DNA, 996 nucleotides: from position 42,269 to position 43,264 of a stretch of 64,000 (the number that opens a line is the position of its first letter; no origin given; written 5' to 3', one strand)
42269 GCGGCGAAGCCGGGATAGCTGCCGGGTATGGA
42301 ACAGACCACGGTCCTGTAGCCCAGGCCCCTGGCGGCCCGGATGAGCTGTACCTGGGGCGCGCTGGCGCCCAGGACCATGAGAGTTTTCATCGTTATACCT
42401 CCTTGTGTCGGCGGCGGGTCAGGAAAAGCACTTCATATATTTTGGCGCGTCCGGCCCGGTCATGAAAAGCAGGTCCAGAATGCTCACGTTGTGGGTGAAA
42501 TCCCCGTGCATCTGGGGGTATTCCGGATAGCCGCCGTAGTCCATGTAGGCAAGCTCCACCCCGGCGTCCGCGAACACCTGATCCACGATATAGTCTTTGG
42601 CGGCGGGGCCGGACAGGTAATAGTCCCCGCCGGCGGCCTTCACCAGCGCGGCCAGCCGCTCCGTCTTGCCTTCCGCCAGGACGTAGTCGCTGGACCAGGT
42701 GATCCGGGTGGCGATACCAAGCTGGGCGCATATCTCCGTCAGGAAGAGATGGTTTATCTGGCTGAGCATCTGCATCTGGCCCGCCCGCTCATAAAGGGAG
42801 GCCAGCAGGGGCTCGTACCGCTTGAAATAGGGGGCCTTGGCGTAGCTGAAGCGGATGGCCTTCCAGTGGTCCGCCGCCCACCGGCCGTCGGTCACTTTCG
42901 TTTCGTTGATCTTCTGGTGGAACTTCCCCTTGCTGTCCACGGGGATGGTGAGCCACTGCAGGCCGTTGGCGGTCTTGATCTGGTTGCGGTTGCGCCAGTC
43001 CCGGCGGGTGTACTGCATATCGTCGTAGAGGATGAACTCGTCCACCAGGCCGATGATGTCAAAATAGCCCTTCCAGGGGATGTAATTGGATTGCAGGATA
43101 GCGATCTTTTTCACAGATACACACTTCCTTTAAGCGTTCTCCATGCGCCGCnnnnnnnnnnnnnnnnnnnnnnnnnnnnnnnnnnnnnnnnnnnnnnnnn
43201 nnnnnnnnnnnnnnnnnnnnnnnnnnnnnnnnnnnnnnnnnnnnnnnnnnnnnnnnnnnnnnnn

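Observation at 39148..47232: WecE transaminase + two ATP-grasp ligases + WbqC + ArnC-like GT2: candidate pathway for an amino-acylated 4-amino-6-deoxyhexose carried on undecaprenyl phosphate (an Arn-pathway analogue in a Gram-positive)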

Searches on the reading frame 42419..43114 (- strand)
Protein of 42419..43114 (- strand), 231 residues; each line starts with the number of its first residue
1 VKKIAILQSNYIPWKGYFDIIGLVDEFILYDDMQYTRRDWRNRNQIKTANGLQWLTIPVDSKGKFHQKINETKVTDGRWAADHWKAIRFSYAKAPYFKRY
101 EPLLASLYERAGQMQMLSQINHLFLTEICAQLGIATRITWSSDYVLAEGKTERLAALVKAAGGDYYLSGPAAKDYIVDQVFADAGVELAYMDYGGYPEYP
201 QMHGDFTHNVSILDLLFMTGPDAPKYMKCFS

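Call 6: search_protein_families(library=pfam, proteins=[window:42419-43114:-], max_evalue=0.01)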
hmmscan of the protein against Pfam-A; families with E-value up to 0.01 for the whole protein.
window:42419-43114:- (231 aa): 1 family
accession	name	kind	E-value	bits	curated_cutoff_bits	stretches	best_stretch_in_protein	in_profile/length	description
PF08889.16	WbqC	-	2.2e-77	260.2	21.3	1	8-225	1-217/218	WbqC-like protein family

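Call 7: search_protein_families(library=ncbifam, proteins=[window:42419-43114:-], max_evalue=0.01)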
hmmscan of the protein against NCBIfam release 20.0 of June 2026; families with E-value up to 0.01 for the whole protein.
window:42419-43114:- (231 aa): 0 families

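Call 15: search_solved_structures(query=window:42419-43114:-, max_evalue=1)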
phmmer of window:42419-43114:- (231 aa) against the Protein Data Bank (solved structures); distinct sequences matched with E-value up to 1: 0.

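Call 18: find_homologous_proteins(query=window:42419-43114:-, max_evalue=1e-10)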
Query window:42419-43114:- (231 aa): 8000 proteins with E <= 1e-10 among 8000 candidates; the best 120 are listed.
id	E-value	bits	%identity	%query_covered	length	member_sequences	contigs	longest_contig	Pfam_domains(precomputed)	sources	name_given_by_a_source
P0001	9.8e-150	515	94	100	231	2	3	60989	PF08889.17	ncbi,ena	-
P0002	5.3e-135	467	87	99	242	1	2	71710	PF08889.17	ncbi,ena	-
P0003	2.2e-134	465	86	99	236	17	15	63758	PF08889.17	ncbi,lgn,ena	-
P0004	2.7e-134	464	87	99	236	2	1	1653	PF08889.17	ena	-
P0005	9.5e-133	459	85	100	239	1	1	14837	PF08889.17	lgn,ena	-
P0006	1.5e-130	452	83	99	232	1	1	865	PF08889.17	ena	-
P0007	2.1e-130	452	82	99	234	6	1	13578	PF08889.17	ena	-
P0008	2.3e-130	452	83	99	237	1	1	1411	PF08889.17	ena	-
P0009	1.4e-129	449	83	99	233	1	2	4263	PF08889.17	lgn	-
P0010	1.7e-129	449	83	100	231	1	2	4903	PF08889.17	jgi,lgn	jgi:hypothetical protein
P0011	3.0e-129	448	83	99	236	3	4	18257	PF08889.17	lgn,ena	-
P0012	2.2e-128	445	82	100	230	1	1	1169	PF08889.17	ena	-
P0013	2.3e-127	442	84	99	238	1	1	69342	PF08889.17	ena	-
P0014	5.2e-126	437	80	100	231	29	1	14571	PF08889.17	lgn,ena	-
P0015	7.5e-125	434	80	100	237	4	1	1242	PF08889.17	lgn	-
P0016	3.2e-124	431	79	100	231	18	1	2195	PF08889.17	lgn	-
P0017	1.1e-123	430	78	99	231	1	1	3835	PF08889.17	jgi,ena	-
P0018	3.5e-122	425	80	100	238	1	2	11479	PF08889.17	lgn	-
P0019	3.9e-122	425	76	100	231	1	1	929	PF08889.17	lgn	-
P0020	6.9e-122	424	78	99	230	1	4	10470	PF08889.17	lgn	-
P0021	1.4e-121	423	79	100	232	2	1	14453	PF08889.17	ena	-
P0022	1.8e-121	423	78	100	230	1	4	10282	PF08889.17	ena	-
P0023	4.3e-121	421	78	100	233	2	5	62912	PF08889.17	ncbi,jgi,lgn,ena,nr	ncbi:MAG: hypothetical protein E7240_03900 [Lachnospiraceae bacterium]|nr:hypothetical protein [Lach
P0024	6.5e-121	421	78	99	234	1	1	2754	PF08889.17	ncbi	-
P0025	1.1e-120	420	76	100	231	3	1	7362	PF08889.17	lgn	-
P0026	1.5e-120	420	76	100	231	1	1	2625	PF08889.17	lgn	-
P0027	1.7e-120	419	75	100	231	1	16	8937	PF08889.17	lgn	-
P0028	2.9e-120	419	79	99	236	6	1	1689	PF08889.17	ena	-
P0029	3.0e-120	418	75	100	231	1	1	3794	PF08889.17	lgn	-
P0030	2.0e-119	416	77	100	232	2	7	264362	PF08889.17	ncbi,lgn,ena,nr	ncbi:MAG: WbqC family protein [Lachnospiraceae bacterium]|nr:WbqC family protein [Lachnospiraceae ba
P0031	2.4e-119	416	77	100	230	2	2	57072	PF08889.17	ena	-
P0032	2.6e-119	415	77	100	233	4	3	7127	PF08889.17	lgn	-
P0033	8.5e-119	414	76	100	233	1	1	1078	PF08889.17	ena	-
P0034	2.7e-118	412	78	100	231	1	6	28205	PF08889.17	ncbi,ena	-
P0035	1.3e-117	410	75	100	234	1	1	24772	PF08889.17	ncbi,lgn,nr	ncbi:MAG: WbqC family protein [Lachnospiraceae bacterium]|nr:WbqC family protein [Lachnospiraceae ba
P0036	1.8e-117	409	73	100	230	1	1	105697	PF08889.17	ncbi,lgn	-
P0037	2.3e-117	409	75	100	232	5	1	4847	PF08889.17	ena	-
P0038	1.6e-116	406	77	100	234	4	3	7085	PF08889.17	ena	-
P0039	7.8e-116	404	77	99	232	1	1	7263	PF08889.17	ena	-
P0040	1.7e-115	403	72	100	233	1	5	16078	PF08889.17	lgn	-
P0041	4.0e-115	402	74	99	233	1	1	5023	PF08889.17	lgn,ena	-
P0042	5.2e-115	401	77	100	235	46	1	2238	PF08889.17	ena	-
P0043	1.1e-114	400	73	100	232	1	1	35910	PF08889.17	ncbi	-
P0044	1.2e-114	400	73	100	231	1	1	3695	PF08889.17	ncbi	-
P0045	1.4e-114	400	72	100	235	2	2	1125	PF08889.17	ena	-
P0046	1.8e-114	400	73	100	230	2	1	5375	PF08889.17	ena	-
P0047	2.8e-114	399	75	99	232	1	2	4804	PF08889.17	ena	-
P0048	4.7e-114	398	76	100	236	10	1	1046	PF08889.17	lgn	-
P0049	5.0e-114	398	74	98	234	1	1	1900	PF08889.17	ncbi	-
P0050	5.0e-114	398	75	98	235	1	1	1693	PF08889.17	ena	-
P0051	6.1e-114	398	74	99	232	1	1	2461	PF08889.17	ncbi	-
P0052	8.3e-114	397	74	100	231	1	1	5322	PF08889.17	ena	-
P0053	1.2e-113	397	72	100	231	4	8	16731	PF08889.17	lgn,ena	-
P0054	3.4e-113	395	73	99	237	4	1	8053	PF08889.17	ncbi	-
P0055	4.8e-113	395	72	100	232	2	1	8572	PF08889.17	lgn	-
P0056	8.1e-113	394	73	100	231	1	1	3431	PF08889.17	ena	-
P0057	1.3e-112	394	72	100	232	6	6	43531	PF08889.17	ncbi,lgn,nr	ncbi:MAG: WbqC family protein [Clostridiales bacterium]|nr:WbqC family protein [Clostridiales bacter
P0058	2.4e-112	393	73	100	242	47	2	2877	PF08889.17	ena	-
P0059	3.4e-112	392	74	100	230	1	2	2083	PF08889.17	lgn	-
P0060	6.7e-112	391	74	99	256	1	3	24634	PF08889.17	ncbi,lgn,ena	-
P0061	1.1e-111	390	71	100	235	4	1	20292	PF08889.17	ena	-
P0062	1.0e-110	387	72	100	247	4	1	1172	PF08889.17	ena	-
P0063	1.3e-110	387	73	100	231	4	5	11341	PF08889.17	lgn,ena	-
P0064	2.5e-110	386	70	100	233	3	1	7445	PF08889.17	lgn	-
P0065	2.6e-110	386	70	100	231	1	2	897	PF08889.17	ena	-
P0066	3.8e-110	385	70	100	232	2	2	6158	PF08889.17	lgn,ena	-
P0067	4.5e-110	385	72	100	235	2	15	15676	PF08889.17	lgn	-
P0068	7.0e-110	385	71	99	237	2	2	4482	PF08889.17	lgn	-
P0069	1.4e-109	384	72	100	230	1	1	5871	PF08889.17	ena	-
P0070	3.0e-109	382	71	100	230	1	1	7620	PF08889.17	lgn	-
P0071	9.3e-109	381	71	100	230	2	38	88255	PF08889.17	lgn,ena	-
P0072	1.1e-108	381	72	100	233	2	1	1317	PF08889.17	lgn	-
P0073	1.6e-108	380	69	100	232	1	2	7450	PF08889.17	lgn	-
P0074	1.9e-108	380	73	100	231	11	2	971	PF08889.17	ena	-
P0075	2.1e-108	380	72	99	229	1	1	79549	PF08889.17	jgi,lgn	jgi:hypothetical protein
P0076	2.8e-108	379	71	100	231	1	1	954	PF08889.17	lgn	-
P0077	7.0e-108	378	71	100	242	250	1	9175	PF08889.17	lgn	-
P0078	1.1e-107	377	69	100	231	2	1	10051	PF08889.17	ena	-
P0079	1.4e-107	377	70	100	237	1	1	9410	PF08889.17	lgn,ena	-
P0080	1.8e-107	377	71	99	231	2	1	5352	PF08889.17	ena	-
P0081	2.7e-107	376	71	99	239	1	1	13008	PF08889.17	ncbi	-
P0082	6.2e-107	375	68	100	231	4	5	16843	PF08889.17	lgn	-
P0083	1.0e-106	374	71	99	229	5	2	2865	PF08889.17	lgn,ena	-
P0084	2.1e-106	373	69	100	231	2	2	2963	PF08889.17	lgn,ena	-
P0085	4.5e-106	372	69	99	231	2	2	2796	PF08889.17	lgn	-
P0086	6.9e-106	371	70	100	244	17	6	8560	PF08889.17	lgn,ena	-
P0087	7.4e-106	371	70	100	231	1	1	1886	PF08889.17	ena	-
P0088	8.5e-106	371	68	100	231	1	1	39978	PF08889.17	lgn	-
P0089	1.0e-105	371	70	100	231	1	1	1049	PF08889.17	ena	-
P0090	1.1e-105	371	67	100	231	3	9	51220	PF08889.17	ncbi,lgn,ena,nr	ncbi:MAG: WbqC family protein [Eggerthellaceae bacterium]|nr:WbqC family protein [Eggerthellaceae ba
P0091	1.4e-105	371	69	99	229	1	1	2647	PF08889.17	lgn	-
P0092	1.6e-105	370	70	100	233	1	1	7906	PF08889.17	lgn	-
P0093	3.1e-105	369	67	100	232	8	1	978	PF08889.17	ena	-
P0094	3.5e-105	369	70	98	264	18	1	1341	PF08889.17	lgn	-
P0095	5.8e-105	368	69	99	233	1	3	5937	PF08889.17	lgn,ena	-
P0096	5.9e-105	368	68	100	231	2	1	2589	PF08889.17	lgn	-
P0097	9.3e-105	368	70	99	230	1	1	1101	PF08889.17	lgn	-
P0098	1.0e-104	368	69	99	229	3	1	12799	PF08889.17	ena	-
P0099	1.5e-104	367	70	100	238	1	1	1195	PF08889.17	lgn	-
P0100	2.0e-104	367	70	98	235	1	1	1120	PF08889.17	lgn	-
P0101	2.7e-104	366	71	99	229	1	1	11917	PF08889.17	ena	-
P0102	3.4e-104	366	69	99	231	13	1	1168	PF08889.17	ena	-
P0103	4.9e-104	365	71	98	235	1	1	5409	PF08889.17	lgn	-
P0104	5.1e-104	365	68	99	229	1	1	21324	PF08889.17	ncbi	-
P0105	6.5e-104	365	68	99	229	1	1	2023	PF08889.17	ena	-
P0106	7.2e-104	365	67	100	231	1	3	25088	PF08889.17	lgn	-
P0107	1.1e-103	364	68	99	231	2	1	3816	PF08889.17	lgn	-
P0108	1.8e-103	364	67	100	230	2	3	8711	PF08889.17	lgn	-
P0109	1.8e-103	364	68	100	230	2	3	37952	PF08889.17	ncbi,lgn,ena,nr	ncbi:MAG: WbqC family protein [Eubacteriales bacterium]|nr:WbqC family protein [Eubacteriales bacter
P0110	1.9e-103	364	68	100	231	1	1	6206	PF08889.17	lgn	-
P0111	4.8e-103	362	66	99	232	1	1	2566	PF08889.17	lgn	-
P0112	6.4e-103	362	67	100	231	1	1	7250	PF08889.17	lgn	-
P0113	7.0e-103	362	69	99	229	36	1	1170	PF08889.17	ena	-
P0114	1.1e-102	361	69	99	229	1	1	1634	PF08889.17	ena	-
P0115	1.1e-102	361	68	100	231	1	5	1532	PF08889.17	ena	-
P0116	1.2e-102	361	68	99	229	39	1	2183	PF08889.17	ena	-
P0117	1.4e-102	361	69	99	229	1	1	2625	PF08889.17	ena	-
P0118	1.8e-102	360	67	99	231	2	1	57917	PF08889.17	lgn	-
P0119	2.8e-102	360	68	99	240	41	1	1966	PF08889.17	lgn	-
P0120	3.0e-102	360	67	100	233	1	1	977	PF08889.17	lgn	-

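Call 19: find_encoding_contigs(protein=P0030, flank=10000, max_places=2)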
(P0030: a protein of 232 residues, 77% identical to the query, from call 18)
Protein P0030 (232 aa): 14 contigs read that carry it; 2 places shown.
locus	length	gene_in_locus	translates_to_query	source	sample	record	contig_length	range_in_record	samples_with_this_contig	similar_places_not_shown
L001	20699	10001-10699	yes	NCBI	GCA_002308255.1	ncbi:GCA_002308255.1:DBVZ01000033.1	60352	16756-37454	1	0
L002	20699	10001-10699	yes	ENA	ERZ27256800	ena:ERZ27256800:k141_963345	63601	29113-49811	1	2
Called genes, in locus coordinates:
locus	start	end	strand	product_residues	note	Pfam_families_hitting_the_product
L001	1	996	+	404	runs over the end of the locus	PF00155:Aminotran_1_2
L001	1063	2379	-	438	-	PF06325:PrmA, PF04071:zf-like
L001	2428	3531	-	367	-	PF00226:DnaJ, PF01556:DnaJ_C, PF00684:DnaJ_CXXCXGXG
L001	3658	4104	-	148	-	PF00012:HSP70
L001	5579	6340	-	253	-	PF01025:GrpE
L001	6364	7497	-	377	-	PF01628:HrcA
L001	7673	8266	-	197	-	-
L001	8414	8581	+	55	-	-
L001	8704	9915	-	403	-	PF18130:ATPgrasp_N (weak), PF07478:Dala_Dala_lig_C (weak), PF01071:GARS_A, PF02786:CPSase_L_D2, PF02222:ATP-grasp (weak), PF13535:ATP-grasp_4, PF18603:LAL_C2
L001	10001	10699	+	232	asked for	PF08889:WbqC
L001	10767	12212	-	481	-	PF00768:Peptidase_S11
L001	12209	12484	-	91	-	PF00381:PTS-HPr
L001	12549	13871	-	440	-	PF07949:YbbR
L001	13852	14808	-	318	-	PF19293:CdaA_N, PF02457:DAC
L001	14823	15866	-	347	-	-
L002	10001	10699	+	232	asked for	PF08889:WbqC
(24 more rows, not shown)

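Call 20: find_encoding_contigs(protein=P0090, flank=10000, max_places=2)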
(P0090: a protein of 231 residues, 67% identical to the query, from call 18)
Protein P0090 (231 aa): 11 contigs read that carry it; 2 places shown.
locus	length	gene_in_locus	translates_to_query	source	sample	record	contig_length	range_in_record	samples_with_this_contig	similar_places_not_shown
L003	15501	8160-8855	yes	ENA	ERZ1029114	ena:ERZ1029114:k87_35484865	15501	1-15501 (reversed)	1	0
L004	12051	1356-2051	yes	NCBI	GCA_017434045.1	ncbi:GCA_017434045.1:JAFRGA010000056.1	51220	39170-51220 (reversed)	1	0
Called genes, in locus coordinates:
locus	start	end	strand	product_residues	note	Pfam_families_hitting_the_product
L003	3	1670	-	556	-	?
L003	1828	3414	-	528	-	PF02652:Lactate_perm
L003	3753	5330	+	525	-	PF00652:Ricin_B_lectin (faint), PF14200:RicinB_lectin_2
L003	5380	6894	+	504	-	PF03734:YkuD (faint), PF00652:Ricin_B_lectin (faint), PF14200:RicinB_lectin_2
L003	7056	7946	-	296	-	PF00535:Glycos_transf_2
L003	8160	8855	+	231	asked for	PF08889:WbqC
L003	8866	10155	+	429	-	-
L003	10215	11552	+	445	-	PF27533:CapK_C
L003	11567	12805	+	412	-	PF02786:CPSase_L_D2 (faint), PF01071:GARS_A (weak), PF02655:ATP-grasp_3, PF07478:Dala_Dala_lig_C (weak), PF13535:ATP-grasp_4, PF18603:LAL_C2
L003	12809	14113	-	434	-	-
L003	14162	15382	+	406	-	-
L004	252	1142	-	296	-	PF00535:Glycos_transf_2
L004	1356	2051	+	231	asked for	PF08889:WbqC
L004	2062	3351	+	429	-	-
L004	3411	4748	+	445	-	PF27533:CapK_C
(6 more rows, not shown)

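Call 21: find_encoding_contigs(protein=P0001, flank=10000, max_places=2)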
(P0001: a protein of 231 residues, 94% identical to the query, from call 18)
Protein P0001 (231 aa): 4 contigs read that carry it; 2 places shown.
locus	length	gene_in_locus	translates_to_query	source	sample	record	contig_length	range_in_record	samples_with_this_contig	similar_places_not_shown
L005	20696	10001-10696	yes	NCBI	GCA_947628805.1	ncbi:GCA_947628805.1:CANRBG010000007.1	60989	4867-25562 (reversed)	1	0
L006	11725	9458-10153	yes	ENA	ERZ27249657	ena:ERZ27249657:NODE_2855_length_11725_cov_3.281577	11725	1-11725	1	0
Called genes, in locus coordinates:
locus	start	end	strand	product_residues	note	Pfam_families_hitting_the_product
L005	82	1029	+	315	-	PF01368:DHH, PF02272:DHHA1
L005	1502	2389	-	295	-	PF00294:PfkB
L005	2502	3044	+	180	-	PF02417:Chromate_transp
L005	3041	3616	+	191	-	PF02417:Chromate_transp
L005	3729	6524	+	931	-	PF09586:YfhO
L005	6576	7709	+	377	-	PF01041:DegT_DnrJ_EryC1, PF00155:Aminotran_1_2, PF00266:Aminotran_5 (weak)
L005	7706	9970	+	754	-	-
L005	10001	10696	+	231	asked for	PF08889:WbqC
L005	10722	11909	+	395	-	PF18130:ATPgrasp_N (faint), PF01071:GARS_A, PF02222:ATP-grasp (weak), PF02655:ATP-grasp_3, PF13535:ATP-grasp_4, PF18603:LAL_C2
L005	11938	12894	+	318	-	PF00535:Glycos_transf_2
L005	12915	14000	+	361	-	PF14397:ATPgrasp_ST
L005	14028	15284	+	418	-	PF00534:Glycos_transf_1, PF13692:Glyco_trans_1_4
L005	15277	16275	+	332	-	PF00535:Glycos_transf_2, PF13641:Glyco_tranf_2_3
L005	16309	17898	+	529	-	-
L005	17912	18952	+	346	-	PF00535:Glycos_transf_2, PF13641:Glyco_tranf_2_3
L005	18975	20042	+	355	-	PF00535:Glycos_transf_2, PF10111:Glyco_tranf_2_2 (weak), PF13641:Glyco_tranf_2_3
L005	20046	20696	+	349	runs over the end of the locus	PF00535:Glycos_transf_2, PF10111:Glyco_tranf_2_2 (weak), PF13641:Glyco_tranf_2_3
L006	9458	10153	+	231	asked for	PF08889:WbqC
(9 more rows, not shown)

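Call 30: find_related_loci(query=A1, collection=genome_contigs, flank=10000)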
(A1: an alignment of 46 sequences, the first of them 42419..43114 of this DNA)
Query A1 (231 aa) in genome_contigs; peptide patterns used: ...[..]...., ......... (x = any residue, [..] = any of these).
600 stretches matched a pattern (row limit reached: there are more); 594 encode a relative of the query (tblastn E <= 1e-3); the best 80 are kept; 80 distinct loci.
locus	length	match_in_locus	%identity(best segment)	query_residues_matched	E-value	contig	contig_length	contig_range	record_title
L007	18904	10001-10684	85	1-228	6e-136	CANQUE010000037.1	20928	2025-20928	MAG: uncultured Oscillospiraceae bacterium isolate Lapin-008__bin67 genome assembly, contig: Lapin-008__NODE_2879_length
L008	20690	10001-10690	80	1-230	8e-129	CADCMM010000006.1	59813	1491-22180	MAG: uncultured Lachnospiraceae bacterium isolate RUG14788 genome assembly, contig: RUG14788_asm_6, whole genome shotgun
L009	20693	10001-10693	77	1-231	4e-125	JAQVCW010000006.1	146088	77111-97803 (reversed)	MAG: Lachnospiraceae bacterium isolate STD2_98 NODE_291_length_146088_cov_10.500702_Sandtown_D2, whole genome shotgun se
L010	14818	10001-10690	78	1-230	3e-122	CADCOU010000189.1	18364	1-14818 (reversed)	MAG: uncultured Lachnospiraceae bacterium isolate RUG14848 genome assembly, contig: RUG14848_asm_189, whole genome shotg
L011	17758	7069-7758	75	1-230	7e-121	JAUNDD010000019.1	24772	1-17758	MAG: Lachnospiraceae bacterium isolate S22M_St_65_sub NODE_1186_length_24772_cov_18.063843, whole genome shotgun sequenc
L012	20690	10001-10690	77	1-230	5e-120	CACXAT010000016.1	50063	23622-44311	MAG: uncultured Lachnospiraceae bacterium isolate RUG11089 genome assembly, contig: RUG11089_asm_16, whole genome shotgu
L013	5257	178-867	75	1-230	1e-118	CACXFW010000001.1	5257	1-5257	MAG: uncultured Lachnospiraceae bacterium isolate RUG11222 genome assembly, contig: RUG11222_asm_1, whole genome shotgun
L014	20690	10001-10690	73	1-230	4e-118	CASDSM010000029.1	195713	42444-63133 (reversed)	uncultured Eubacteriales bacterium isolate SI.O38.metabat-bins.39 genome assembly, contig: SI.O38.metabat-bins.39.fa_k14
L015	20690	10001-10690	72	1-230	2e-115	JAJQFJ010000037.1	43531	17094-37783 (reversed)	MAG: Clostridiales bacterium isolate MO.2_3 NODE_81_length_43531_cov_26.157719, whole genome shotgun sequence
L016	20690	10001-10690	71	1-230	2e-111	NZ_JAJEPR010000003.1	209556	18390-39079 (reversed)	Fusicatenibacter faecihominis strain CLA-AA-H277 NODE_3_length_209556_cov_21.318514, whole genome shotgun sequence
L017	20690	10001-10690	71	1-230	3e-111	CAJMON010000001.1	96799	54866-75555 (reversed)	TPA_asm: uncultured bacterium isolate ERR1430502-bin.37 genome assembly, contig: NODE_210_length_96799_cov_9.753597, who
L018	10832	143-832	70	1-230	9e-110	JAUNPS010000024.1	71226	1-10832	MAG: Eubacteriales bacterium isolate S36M_St_38 NODE_205_length_71226_cov_23.617724, whole genome shotgun sequence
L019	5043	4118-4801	68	1-228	3e-108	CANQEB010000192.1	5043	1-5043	MAG: uncultured Lachnospiraceae bacterium isolate Lapin-007__bin20 genome assembly, contig: Lapin-007__NODE_7822_length_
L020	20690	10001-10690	68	1-230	2e-107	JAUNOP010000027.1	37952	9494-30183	MAG: Eubacteriales bacterium isolate S34M_St_66 NODE_420_length_37952_cov_16.371744, whole genome shotgun sequence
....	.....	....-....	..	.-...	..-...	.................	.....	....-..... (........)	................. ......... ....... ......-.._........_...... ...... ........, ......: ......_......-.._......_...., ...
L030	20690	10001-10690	64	2-231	2e-98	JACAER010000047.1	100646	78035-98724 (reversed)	MAG: Chloroflexota bacterium isolate L.E.CH.6 k119_1917397, whole genome shotgun sequence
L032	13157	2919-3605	61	1-230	3e-98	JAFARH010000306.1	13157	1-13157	MAG: Betaproteobacteria bacterium isolate CP_BM_ER_R7_3 BM_ER_R7_k147_2819157, whole genome shotgun sequence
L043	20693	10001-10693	61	1-231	1e-94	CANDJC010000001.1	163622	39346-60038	MAG TPA_asm: uncultured Eubacterium sp. isolate ERR6760055_bin.50_metawrap_v1.3_MAG genome assembly, contig: ERZ12802732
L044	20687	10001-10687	61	1-230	9e-95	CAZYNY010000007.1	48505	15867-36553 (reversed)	MAG TPA_asm: uncultured Nitrospirota bacterium isolate binchicken_co213_54 genome assembly, contig: NODE_978_length_4850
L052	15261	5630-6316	60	1-230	3e-92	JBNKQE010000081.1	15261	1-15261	MAG: Leptospirales bacterium isolate G1.bin.23.strict NODE_81_length_15261_cov_4.389818, whole genome shotgun sequence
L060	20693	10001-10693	65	1-231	6e-105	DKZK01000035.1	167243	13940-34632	MAG TPA_asm: Lachnospiraceae bacterium UBA7076 UBA7076_contig_200, whole genome shotgun sequence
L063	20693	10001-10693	55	1-231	1e-89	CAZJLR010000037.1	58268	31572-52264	MAG TPA_asm: uncultured Candidatus Obscuribacterales bacterium isolate SRP262948_co1_150 genome assembly, contig: NODE_5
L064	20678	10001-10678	61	1-228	7e-90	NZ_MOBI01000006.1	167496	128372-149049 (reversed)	Pseudomonas brassicacearum strain 37D10 37D10_contig_6, whole genome shotgun sequence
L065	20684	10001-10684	59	1-229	5e-90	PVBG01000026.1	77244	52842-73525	Neorhizobium tomejilense strain T17_20 NODE_26_length_77244_cov_7.63055_ID_1783, whole genome shotgun sequence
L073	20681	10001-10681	61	1-228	5e-89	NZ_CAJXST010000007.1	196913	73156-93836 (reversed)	MAG: uncultured Porticoccus sp. isolate SRR3933385_bin.7_MetaBAT_v2.12.1_MAG, whole genome shotgun sequence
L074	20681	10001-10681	60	1-228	8e-89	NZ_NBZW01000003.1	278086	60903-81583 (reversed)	Polaromonas sp. AET17H-212 scaffold_2, whole genome shotgun sequence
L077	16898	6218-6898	59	1-228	7e-89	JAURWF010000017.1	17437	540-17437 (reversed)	MAG: bacterium isolate E10_concoct.bin.1_sub E10_k141_179094, whole genome shotgun sequence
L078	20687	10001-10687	57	2-230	6e-89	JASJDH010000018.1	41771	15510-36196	MAG: Leptolyngbyaceae cyanobacterium MO_188.B28 MO_188.c_812, whole genome shotgun sequence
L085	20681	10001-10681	59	1-228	2e-88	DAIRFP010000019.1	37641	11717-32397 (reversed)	MAG TPA_asm: Thermodesulfobacteriota bacterium isolate CTOTU25984 NODE_220_length_37641_cov_6.097776, whole genome shotg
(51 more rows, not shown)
